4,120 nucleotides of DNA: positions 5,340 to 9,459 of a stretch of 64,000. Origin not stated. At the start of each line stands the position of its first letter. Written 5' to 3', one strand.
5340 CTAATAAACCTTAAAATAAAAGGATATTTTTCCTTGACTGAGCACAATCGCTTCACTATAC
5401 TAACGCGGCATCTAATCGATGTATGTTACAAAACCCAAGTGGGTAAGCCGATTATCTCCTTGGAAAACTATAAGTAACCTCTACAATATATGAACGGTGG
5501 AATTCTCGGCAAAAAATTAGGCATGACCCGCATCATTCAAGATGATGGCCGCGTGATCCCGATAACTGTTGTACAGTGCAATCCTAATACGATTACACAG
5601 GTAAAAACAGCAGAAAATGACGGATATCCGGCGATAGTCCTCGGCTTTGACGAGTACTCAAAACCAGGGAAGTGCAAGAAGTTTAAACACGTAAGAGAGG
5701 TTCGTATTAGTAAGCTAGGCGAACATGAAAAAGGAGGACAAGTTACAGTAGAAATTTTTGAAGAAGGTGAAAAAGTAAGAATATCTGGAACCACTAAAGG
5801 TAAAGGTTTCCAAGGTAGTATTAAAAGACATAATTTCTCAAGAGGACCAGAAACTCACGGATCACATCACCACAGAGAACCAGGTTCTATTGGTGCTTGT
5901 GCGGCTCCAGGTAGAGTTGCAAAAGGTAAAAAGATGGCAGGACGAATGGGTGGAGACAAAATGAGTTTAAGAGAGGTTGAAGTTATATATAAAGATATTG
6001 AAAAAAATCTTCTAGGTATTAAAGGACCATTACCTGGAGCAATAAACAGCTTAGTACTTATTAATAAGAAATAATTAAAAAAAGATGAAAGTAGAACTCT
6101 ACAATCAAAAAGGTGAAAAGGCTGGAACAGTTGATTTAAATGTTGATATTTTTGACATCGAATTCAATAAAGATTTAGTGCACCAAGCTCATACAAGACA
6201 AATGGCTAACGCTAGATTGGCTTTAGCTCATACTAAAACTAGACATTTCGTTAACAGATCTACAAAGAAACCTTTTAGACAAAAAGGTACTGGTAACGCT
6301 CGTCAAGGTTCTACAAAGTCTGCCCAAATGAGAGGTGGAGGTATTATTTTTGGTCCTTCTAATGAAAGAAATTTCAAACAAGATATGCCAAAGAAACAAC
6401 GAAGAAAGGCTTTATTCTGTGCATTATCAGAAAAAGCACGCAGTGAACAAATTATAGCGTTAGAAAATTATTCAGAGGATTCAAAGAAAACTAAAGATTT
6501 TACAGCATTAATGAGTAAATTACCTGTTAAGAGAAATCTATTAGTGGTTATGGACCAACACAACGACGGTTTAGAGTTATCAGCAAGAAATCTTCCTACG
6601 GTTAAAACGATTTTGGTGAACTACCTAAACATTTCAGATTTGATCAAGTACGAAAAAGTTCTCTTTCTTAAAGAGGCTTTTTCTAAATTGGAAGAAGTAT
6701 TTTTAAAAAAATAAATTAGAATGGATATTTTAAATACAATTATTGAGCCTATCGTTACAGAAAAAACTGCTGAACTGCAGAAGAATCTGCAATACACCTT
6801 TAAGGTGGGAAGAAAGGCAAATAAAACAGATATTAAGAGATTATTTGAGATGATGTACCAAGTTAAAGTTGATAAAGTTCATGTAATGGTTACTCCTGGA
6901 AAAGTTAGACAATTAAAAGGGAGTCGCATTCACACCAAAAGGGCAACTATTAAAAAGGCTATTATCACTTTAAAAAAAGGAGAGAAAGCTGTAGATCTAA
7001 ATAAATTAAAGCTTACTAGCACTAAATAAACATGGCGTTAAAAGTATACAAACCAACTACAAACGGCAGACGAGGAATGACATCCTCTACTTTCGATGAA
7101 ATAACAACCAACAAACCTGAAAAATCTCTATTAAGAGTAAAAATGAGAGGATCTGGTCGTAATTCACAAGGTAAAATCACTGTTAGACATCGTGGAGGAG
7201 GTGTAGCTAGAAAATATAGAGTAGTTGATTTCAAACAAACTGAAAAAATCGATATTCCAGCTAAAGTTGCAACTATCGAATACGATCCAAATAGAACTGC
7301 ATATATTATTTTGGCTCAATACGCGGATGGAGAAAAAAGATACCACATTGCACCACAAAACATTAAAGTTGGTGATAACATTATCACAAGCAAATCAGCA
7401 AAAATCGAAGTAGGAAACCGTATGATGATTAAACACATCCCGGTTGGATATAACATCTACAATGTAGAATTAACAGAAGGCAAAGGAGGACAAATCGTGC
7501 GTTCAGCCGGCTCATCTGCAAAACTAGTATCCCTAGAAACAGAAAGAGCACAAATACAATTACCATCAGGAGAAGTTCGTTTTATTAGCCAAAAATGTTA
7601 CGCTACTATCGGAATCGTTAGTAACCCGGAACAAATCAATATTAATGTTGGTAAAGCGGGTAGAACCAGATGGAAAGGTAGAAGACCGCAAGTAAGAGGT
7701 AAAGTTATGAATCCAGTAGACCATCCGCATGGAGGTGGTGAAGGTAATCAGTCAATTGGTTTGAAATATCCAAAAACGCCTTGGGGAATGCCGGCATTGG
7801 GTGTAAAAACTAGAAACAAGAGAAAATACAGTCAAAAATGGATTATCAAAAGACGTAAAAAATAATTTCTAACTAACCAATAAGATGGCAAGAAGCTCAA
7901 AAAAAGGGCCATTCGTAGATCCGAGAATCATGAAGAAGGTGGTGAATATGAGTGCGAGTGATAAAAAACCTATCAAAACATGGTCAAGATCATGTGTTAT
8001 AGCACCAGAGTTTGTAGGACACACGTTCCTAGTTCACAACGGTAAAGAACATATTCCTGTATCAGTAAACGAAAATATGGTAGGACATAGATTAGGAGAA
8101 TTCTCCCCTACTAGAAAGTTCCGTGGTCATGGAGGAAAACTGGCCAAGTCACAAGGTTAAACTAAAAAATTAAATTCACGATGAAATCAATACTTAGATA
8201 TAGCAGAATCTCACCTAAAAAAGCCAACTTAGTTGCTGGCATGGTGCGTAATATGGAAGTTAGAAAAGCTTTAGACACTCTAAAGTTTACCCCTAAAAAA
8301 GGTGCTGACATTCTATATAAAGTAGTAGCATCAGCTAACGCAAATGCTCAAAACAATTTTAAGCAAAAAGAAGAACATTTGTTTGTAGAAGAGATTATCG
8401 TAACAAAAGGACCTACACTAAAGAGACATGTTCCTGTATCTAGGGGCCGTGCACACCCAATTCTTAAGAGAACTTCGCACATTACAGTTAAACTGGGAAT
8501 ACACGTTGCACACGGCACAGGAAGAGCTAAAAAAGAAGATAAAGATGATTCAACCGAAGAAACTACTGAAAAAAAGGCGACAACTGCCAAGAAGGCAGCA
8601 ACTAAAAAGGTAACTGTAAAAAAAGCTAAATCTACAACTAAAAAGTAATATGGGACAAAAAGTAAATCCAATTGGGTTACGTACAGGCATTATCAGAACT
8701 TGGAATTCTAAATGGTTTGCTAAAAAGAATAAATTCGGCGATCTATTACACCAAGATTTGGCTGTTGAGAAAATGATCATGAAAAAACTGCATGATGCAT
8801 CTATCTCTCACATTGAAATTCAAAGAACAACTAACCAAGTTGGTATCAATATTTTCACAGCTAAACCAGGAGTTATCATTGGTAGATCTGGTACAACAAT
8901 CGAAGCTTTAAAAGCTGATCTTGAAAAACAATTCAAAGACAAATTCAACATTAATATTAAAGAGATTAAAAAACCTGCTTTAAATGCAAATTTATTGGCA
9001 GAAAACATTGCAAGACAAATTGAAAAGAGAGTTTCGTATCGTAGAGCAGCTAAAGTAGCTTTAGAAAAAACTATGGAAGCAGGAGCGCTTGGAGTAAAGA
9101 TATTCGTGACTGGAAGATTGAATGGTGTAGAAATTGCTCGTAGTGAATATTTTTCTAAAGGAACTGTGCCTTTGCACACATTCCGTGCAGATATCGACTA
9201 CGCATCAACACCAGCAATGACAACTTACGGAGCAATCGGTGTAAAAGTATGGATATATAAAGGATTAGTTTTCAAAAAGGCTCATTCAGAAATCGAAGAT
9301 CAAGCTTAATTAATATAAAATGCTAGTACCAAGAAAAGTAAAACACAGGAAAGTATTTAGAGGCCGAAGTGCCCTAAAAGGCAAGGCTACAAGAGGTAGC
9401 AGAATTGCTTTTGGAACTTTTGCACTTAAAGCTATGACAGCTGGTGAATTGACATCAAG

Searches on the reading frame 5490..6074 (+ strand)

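Call 15: search_protein_families(library=pfam, proteins=[window:5490-6074:+], max_evalue=0.00001)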
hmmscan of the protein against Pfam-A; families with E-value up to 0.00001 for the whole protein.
window:5490-6074:+ (194 aa): 1 family
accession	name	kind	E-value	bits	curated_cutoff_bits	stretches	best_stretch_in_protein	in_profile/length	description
PF00297.29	Ribosomal_L3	-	1.8e-12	47.4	22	1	87-155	209-275/369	Ribosomal protein L3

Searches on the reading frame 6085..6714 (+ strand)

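Call 15: search_protein_families(library=pfam, proteins=[window:6085-6714:+], max_evalue=0.00001)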
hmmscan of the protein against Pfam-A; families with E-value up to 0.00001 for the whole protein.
window:6085-6714:+ (209 aa): 1 family
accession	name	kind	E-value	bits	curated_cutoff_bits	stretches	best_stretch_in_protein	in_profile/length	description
PF00573.27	Ribosomal_L4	-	4e-61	206.4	25.8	1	16-204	1-189/190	Ribosomal protein L4/L1 family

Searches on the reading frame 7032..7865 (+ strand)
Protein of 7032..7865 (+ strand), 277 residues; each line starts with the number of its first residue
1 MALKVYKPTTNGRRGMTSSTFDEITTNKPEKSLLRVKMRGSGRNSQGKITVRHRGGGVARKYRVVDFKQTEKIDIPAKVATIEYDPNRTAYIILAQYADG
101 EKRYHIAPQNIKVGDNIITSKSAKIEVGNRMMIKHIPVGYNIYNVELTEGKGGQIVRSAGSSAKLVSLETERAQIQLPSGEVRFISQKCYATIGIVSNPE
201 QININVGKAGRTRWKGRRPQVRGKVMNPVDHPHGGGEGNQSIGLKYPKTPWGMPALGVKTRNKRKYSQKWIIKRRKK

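Call 15: search_protein_families(library=pfam, proteins=[window:7032-7865:+], max_evalue=0.00001)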
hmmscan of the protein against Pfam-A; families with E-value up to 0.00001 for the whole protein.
window:7032-7865:+ (277 aa): 2 families
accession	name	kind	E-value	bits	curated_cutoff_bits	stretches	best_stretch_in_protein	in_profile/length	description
PF03947.24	Ribosomal_L2_C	-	2e-50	170.5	33.7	1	127-252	2-126/126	Ribosomal Proteins L2, C-terminal domain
PF00181.30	Ribosomal_L2_N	-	7.5e-33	112.8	23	1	42-119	1-77/77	Ribosomal Proteins L2, RNA binding N-terminal domain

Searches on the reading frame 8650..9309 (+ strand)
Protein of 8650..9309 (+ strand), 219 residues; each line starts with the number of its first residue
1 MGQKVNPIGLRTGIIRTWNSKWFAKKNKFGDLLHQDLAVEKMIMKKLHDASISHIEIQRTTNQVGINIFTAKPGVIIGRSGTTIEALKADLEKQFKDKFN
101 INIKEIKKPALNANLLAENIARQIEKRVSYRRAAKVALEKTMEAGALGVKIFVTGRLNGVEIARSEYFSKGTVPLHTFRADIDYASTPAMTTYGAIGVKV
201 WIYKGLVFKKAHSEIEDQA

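Call 15: search_protein_families(library=pfam, proteins=[window:8650-9309:+], max_evalue=0.00001)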
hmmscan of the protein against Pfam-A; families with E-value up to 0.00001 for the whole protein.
window:8650-9309:+ (219 aa): 2 families
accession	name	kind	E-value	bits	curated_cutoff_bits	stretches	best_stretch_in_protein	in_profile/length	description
PF00189.25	Ribosomal_S3_C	-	3.6e-34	117.6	34.1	1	120-202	1-83/83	Ribosomal protein S3, C-terminal domain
PF07650.23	KH_2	-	4.4e-15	55.7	22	1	41-110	4-77/78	KH domain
